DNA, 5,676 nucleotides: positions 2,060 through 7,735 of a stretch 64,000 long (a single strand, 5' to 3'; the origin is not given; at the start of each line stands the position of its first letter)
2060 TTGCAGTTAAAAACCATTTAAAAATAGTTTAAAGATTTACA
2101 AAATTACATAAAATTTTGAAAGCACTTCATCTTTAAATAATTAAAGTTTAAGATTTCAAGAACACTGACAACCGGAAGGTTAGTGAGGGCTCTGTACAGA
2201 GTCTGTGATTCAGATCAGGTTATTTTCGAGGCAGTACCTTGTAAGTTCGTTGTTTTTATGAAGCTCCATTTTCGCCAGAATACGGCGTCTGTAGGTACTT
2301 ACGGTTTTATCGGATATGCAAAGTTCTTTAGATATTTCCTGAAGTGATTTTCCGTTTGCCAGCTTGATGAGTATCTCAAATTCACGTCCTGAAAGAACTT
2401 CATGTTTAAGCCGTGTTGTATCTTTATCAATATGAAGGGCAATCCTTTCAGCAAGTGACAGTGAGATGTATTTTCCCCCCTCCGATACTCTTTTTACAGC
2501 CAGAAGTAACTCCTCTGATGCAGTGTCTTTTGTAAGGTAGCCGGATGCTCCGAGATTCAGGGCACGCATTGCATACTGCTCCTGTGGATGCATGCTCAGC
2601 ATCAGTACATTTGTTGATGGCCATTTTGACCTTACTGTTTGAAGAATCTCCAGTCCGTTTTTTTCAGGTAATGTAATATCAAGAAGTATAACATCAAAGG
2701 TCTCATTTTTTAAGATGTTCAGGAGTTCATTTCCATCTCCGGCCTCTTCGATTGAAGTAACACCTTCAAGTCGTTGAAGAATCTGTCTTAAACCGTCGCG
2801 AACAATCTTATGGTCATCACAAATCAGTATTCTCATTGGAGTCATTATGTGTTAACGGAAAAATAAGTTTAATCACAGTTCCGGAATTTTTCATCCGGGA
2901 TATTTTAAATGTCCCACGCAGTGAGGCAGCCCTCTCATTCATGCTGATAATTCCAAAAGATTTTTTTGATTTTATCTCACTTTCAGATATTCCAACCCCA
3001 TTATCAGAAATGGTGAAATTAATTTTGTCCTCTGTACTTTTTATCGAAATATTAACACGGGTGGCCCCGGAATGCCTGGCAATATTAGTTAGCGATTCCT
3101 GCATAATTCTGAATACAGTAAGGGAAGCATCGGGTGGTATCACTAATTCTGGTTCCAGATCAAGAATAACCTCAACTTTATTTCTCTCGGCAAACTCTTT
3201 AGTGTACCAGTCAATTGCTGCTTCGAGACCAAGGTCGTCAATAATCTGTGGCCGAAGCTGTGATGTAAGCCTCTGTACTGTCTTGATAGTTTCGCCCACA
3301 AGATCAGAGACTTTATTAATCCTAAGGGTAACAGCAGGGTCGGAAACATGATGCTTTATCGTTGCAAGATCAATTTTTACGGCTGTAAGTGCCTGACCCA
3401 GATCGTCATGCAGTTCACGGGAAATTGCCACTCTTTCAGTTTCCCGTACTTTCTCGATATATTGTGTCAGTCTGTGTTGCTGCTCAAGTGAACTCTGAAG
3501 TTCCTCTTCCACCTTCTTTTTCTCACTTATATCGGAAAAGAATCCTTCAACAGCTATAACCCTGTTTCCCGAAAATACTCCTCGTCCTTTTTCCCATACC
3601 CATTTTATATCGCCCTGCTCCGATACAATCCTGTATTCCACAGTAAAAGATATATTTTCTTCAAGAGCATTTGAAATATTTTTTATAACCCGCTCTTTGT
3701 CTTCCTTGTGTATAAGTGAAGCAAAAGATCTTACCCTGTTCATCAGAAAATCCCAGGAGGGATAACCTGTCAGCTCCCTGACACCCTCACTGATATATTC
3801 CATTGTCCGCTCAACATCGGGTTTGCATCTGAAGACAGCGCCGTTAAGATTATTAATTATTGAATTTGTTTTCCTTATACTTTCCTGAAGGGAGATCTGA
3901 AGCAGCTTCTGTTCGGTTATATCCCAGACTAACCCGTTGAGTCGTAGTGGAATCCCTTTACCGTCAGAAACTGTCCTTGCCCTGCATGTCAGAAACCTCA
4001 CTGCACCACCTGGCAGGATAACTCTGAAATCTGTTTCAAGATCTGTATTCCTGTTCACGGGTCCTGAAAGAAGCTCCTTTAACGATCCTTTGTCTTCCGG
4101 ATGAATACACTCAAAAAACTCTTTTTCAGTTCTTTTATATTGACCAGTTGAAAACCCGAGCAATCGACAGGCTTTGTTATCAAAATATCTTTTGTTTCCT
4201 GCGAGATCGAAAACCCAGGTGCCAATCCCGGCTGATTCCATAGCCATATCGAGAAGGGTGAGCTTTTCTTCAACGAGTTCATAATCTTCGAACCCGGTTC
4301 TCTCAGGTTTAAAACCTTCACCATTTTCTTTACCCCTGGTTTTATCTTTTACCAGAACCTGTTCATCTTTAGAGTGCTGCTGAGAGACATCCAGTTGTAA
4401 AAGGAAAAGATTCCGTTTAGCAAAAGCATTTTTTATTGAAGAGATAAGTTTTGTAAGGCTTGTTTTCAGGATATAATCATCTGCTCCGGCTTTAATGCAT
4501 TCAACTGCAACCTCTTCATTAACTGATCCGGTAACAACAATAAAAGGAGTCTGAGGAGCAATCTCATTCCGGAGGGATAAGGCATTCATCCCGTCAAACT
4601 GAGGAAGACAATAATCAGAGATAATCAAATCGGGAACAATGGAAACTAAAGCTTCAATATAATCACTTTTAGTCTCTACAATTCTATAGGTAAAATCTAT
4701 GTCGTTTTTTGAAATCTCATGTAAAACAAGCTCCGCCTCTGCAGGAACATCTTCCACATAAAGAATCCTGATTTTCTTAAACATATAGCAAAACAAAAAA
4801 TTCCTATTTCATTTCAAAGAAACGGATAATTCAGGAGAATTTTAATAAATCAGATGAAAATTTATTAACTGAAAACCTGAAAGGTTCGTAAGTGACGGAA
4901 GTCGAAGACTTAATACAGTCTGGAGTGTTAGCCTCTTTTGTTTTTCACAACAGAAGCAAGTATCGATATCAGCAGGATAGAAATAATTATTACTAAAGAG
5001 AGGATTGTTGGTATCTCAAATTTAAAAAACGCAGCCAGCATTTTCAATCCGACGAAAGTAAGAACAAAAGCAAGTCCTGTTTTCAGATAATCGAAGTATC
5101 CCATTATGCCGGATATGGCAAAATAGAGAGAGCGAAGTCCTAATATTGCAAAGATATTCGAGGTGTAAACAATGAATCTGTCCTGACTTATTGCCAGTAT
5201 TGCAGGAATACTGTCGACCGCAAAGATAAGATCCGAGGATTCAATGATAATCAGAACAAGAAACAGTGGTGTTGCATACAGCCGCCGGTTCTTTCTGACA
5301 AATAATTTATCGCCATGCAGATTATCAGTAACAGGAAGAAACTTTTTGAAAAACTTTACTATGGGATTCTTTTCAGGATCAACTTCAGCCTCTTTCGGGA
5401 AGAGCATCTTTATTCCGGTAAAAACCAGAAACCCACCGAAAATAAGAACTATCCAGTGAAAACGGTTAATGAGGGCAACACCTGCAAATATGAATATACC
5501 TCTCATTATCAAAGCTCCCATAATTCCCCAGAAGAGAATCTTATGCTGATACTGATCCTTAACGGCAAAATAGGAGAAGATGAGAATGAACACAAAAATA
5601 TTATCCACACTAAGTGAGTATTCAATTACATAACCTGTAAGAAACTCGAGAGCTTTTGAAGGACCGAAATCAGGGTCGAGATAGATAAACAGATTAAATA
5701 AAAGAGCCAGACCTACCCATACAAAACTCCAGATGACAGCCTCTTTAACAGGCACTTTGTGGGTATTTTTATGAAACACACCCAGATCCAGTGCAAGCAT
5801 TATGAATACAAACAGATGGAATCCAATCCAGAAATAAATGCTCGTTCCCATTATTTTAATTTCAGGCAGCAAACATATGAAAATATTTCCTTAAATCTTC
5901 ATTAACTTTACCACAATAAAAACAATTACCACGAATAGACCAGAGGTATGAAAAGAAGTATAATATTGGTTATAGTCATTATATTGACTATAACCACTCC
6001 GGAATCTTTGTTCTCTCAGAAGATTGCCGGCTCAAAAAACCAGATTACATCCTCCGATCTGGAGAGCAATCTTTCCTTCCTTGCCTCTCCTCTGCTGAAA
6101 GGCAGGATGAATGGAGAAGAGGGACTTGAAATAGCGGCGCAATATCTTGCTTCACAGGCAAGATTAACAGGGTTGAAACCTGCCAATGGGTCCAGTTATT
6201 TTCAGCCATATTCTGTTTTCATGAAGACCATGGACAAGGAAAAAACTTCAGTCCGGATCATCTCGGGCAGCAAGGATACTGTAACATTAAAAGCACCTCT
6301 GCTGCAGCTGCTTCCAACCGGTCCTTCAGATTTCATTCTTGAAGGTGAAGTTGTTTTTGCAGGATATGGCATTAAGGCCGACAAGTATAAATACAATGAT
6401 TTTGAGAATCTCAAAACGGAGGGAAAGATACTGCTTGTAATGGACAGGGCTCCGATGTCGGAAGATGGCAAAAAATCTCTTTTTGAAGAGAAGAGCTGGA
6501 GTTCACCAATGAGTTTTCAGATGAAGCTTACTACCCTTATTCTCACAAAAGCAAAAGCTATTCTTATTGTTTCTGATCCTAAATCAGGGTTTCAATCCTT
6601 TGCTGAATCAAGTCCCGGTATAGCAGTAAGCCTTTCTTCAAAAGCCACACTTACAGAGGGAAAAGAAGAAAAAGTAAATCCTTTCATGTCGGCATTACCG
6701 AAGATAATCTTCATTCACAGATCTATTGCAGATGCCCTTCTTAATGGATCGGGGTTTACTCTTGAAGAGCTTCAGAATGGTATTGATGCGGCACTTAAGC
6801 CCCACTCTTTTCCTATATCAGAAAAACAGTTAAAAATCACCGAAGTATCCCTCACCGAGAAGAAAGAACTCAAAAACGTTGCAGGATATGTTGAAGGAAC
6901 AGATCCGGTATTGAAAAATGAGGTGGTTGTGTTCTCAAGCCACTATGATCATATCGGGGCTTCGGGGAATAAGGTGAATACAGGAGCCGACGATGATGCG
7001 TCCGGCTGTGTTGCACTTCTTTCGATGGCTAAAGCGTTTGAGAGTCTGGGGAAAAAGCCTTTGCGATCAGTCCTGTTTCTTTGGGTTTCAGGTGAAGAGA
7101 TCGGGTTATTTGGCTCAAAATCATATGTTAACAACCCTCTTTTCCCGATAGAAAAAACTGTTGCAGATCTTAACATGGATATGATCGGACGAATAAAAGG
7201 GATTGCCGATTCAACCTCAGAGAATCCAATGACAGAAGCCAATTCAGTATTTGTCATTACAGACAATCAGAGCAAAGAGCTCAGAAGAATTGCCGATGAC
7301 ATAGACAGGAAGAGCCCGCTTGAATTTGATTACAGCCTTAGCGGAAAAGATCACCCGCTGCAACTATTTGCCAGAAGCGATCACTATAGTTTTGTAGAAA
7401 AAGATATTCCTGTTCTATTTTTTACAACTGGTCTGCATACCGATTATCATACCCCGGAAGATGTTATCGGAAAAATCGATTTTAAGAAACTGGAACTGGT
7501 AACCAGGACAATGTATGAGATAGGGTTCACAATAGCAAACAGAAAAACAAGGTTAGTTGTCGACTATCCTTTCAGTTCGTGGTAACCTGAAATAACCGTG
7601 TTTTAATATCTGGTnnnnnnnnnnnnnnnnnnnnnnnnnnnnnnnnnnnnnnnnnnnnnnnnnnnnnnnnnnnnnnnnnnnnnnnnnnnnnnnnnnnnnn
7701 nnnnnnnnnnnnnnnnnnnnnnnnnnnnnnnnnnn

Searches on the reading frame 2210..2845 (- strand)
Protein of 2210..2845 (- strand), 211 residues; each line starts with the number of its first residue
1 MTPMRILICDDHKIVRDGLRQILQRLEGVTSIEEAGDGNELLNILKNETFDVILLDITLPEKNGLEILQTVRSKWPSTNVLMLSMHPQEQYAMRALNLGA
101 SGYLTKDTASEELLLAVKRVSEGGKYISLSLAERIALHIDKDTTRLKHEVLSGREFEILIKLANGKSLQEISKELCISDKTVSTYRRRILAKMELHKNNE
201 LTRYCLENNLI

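Call 81: search_protein_families(library=pfam, proteins=[window:2210-2845:-], max_evalue=0.00001)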
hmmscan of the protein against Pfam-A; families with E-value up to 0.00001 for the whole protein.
window:2210-2845:- (211 aa): 2 families
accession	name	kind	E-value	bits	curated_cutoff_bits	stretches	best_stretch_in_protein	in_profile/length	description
PF00072.30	Response_reg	-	6e-31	107.3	30.2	1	6-117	1-110/111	Response regulator receiver domain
PF00196.25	GerE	-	4.5e-16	58.7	23.5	1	150-204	2-56/57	Bacterial regulatory proteins, luxR family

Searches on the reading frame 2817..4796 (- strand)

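Call 54: search_protein_families(library=ncbifam, proteins=[window:2817-4796:-], max_evalue=1e-10)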
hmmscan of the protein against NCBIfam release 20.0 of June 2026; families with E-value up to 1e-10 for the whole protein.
window:2817-4796:- (659 aa): 14 families
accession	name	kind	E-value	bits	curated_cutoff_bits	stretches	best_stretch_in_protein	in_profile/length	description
NF052443.1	SensHisKinMctS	equivalog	1.5e-46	158.7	700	1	439-655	235-455/457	two-component system sensor histidine kinase MctS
NF008649.0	PRK11644.1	equivalog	7.8e-40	137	408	1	423-648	272-496/499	signal transduction histidine-protein kinase/phosphatase UhpB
NF007896.0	PRK10600.1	equivalog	7.2e-30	104.2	578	1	449-651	385-588/598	nitrate/nitrite two-component system sensor histidine kinase NarX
NF008184.0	PRK10935.1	equivalog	1.2e-28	100.1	553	1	454-651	363-562/565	nitrate/nitrite two-component system sensor histidine kinase NarQ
NF047466.1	hybrid_RR_LvrB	exception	2e-28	99.6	500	1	7-137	2-132/377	hybrid histidine kinase/response regulator LvrB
NF053781.1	cdiGMPphdstlr2612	equivalog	4.8e-27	94.1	1600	1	176-400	583-802/1268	Tlr1612 family c-di-GMP phosphodiesterase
NF052531.1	Strep_LiaS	equivalog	8e-26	91.1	450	1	423-648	103-327/328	envelope stress sensor histidine kinase LiaS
NF007298.0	PRK09776.1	equivalog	3.5e-25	88.1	1135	1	182-305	431-552/1111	diguanylate cyclase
NF052573.1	HisKinEspAMyxo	equivalog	7.1e-25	87.2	1400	1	169-306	119-256/755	serine histidine kinase EspA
NF041777.1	sens_FixL_Rhizob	equivalog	1.3e-24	86.7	850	1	186-346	2-159/485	sensor protein FixL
TIGR00229.1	sensory_box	domain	6.8e-19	68.2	22.9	0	177-300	2-123/126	PAS domain S-box protein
NF047786.1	his_kin_MadS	equivalog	4.3e-14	52.5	500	1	430-645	208-432/434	MadS family sensor histidine kinase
TIGR02154.1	PhoB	equivalog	5.9e-13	48.6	296.2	1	9-126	3-121/226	phosphate regulon transcriptional regulator PhoB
NF047874.1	MASE3_PAS_HK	subfamily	9.2e-11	41.2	560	0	294-443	251-394/655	MASE3 domain-containing sensor histidine kinase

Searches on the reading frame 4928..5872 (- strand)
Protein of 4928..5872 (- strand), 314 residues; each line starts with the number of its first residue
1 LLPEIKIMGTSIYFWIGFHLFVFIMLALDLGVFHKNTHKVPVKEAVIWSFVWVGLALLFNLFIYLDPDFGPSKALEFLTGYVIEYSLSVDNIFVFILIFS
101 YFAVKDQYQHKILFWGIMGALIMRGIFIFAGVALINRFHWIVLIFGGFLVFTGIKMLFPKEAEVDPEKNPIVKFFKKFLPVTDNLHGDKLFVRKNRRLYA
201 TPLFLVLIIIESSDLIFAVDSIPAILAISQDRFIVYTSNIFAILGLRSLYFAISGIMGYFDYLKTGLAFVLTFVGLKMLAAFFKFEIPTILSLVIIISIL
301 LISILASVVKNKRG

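Call 81: search_protein_families(library=pfam, proteins=[window:4928-5872:-], max_evalue=0.00001)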
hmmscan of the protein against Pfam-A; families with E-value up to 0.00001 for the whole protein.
window:4928-5872:- (314 aa): 1 family
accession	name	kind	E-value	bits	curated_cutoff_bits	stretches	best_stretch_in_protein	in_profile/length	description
PF03741.22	TerC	-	1.3e-52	178.5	27.8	1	78-280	1-176/178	Integral membrane protein TerC family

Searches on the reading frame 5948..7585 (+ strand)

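Call 54: search_protein_families(library=ncbifam, proteins=[window:5948-7585:+], max_evalue=1e-10)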
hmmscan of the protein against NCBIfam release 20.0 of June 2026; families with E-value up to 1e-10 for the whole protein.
window:5948-7585:+ (545 aa): 0 families

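Call 81: search_protein_families(library=pfam, proteins=[window:5948-7585:+], max_evalue=0.00001)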
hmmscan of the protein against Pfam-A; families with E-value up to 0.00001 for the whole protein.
window:5948-7585:+ (545 aa): 1 family
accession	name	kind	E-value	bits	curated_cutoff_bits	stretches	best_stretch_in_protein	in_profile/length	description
PF04389.22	Peptidase_M28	-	3.2e-38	131.9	21.3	1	310-524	1-191/193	Peptidase family M28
